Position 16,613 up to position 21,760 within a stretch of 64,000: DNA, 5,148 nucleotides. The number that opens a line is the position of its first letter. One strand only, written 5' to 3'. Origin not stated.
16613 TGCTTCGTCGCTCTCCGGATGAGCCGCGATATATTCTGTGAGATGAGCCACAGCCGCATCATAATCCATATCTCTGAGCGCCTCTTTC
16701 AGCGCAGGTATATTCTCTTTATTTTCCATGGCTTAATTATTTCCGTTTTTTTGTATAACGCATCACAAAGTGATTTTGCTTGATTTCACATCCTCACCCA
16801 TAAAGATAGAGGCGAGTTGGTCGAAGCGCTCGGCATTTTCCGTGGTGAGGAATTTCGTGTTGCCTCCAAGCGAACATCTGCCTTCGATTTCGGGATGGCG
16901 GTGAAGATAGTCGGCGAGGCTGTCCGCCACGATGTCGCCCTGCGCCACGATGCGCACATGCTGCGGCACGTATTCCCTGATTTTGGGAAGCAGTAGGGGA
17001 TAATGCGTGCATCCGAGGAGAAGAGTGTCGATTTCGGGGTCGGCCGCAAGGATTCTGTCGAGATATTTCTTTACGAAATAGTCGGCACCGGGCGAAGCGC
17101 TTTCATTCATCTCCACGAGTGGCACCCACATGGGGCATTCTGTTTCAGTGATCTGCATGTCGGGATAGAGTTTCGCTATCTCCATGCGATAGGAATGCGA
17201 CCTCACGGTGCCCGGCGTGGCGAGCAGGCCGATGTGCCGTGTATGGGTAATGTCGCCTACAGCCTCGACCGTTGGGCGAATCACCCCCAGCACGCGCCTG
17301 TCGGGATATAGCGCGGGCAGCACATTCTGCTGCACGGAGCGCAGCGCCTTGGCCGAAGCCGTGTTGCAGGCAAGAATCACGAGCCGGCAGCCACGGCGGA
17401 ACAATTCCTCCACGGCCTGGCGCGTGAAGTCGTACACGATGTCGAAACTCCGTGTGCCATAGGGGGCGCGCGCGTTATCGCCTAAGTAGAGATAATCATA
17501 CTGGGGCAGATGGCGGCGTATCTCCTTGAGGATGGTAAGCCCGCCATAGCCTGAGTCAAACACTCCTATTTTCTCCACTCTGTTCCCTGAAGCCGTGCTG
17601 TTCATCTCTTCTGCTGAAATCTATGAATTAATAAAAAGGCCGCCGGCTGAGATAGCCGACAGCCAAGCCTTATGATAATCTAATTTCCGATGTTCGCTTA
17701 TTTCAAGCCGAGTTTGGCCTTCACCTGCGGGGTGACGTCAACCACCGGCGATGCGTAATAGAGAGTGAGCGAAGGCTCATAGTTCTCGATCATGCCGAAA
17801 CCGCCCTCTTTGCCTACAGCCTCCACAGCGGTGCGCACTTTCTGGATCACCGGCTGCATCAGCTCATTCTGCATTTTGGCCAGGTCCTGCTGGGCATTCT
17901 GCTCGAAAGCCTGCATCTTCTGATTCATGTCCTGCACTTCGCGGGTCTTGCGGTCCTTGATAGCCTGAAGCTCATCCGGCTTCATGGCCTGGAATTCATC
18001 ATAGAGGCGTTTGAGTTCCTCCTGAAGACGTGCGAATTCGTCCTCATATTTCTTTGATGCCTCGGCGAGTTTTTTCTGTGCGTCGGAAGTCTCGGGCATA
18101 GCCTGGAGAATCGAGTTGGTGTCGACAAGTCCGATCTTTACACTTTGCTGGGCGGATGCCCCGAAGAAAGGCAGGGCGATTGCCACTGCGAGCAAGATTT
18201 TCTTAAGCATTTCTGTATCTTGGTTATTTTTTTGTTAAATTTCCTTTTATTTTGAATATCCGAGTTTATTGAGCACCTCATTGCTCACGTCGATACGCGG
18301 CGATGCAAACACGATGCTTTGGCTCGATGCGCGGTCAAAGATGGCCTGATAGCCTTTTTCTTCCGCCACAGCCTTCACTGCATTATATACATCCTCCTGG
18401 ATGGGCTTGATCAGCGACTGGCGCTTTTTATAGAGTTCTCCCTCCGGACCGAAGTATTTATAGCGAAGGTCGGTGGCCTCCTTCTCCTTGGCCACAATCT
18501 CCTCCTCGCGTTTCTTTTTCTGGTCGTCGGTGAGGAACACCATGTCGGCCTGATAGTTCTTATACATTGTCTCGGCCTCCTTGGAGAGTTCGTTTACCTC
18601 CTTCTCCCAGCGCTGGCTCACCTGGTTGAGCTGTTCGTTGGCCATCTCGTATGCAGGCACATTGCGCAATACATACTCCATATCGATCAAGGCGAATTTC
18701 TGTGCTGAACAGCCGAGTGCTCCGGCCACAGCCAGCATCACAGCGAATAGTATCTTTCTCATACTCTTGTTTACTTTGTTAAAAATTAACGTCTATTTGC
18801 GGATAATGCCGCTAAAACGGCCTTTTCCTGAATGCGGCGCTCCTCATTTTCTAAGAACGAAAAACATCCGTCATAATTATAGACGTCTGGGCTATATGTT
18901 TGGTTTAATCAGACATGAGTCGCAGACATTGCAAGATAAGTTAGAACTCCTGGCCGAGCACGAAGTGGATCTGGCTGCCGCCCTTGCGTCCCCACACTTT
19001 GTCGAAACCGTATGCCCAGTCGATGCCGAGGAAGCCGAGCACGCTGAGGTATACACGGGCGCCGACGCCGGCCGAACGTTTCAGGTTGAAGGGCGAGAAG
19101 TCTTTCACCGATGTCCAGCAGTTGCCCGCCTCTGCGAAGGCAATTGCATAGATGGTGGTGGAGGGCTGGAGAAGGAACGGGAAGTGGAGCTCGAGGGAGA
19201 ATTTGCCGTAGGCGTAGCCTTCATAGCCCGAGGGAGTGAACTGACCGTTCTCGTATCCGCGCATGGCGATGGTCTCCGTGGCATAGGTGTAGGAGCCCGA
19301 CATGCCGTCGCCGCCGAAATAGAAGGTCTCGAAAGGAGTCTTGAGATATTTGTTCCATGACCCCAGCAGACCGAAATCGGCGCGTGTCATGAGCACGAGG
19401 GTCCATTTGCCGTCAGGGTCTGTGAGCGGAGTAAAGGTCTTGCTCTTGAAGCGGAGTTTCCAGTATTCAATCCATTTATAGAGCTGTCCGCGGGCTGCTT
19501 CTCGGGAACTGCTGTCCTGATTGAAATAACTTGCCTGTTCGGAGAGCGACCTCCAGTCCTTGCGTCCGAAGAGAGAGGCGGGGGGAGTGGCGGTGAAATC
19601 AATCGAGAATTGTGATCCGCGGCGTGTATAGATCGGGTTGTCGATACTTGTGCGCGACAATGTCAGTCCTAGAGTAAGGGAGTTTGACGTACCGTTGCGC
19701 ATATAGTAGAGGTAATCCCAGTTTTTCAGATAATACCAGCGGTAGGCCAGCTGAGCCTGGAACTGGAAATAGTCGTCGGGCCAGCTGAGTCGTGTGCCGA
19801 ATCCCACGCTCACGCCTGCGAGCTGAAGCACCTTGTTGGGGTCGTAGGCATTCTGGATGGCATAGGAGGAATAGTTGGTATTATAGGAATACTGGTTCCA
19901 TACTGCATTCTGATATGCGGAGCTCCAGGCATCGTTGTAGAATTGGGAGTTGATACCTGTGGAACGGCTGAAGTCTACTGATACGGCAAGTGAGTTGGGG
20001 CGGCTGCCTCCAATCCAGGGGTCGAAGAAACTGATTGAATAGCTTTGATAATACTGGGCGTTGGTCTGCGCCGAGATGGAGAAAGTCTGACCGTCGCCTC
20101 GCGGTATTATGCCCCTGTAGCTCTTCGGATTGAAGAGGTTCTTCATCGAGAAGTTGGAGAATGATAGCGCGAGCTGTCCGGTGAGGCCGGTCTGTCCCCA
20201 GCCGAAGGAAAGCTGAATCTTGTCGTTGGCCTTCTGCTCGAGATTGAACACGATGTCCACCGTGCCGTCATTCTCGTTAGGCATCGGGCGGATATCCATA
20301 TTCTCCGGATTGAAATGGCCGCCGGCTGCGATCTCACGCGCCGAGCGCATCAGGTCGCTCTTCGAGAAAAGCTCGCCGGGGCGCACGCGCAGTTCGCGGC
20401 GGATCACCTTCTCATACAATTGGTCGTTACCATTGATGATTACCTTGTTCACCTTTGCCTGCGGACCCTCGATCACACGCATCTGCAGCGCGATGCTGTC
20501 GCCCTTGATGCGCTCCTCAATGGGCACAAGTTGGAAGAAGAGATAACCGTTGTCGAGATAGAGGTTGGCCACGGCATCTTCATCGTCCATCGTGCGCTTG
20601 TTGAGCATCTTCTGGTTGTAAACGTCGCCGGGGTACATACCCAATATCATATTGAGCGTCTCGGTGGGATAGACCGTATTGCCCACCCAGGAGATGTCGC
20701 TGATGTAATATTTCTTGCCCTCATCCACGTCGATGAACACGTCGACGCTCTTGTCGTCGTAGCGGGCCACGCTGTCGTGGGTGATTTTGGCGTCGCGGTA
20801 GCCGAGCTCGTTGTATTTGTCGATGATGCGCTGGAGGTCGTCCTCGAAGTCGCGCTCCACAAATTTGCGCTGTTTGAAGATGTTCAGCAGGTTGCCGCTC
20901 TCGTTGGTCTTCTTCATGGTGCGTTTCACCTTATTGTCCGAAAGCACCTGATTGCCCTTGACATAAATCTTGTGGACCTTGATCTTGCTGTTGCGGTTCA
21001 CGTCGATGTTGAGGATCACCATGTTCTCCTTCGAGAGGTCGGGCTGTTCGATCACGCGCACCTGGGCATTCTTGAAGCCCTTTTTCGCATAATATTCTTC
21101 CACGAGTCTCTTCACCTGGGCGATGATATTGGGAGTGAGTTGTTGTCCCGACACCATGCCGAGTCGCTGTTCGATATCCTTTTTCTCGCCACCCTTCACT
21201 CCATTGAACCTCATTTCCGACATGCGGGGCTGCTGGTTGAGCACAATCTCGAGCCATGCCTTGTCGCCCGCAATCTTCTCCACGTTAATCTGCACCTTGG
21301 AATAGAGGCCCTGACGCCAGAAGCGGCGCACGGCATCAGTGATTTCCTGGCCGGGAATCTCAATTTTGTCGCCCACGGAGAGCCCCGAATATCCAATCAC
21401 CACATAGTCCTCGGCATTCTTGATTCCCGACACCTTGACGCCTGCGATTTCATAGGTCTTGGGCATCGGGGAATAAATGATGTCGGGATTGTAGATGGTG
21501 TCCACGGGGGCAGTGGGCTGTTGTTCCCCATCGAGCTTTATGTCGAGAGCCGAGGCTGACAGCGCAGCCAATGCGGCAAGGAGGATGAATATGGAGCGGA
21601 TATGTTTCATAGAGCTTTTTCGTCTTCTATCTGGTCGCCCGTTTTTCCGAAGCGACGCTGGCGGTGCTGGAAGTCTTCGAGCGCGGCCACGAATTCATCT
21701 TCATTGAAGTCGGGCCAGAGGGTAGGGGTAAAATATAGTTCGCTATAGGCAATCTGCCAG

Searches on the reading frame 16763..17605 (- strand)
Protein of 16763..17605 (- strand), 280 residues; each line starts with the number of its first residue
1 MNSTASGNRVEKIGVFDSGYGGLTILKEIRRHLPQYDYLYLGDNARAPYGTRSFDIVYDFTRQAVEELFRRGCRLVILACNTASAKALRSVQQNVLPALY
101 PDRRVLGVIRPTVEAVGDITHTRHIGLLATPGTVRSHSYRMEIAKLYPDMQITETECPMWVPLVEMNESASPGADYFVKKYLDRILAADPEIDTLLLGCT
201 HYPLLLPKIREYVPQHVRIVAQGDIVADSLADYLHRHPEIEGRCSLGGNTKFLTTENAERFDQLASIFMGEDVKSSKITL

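Call 50: search_protein_families(library=pfam, proteins=[window:16763-17605:-], max_evalue=0.001)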
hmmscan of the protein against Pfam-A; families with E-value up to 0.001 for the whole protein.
window:16763-17605:- (280 aa): 1 family
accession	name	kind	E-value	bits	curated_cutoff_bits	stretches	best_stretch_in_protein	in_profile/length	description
PF01177.27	Asp_Glu_race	-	4.9e-13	49.8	31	1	25-224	16-205/211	Asp/Glu/Hydantoin racemase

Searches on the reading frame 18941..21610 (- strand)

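Call 50: search_protein_families(library=pfam, proteins=[window:18941-21610:-], max_evalue=0.001)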
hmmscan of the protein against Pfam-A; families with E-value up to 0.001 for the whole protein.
window:18941-21610:- (889 aa): 3 families
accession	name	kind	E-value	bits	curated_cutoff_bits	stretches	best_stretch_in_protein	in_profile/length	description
PF07244.20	POTRA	-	1.7e-42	144.4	21.3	4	301-381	1-78/79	Surface antigen variable number repeat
PF08479.16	POTRA_2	-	1.4e-08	34.9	24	0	131-195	4-67/76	POTRA domain, ShlB-type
PF08478.15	POTRA_1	-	0.00072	20.3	23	0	211-243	2-33/69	POTRA domain, FtsQ-type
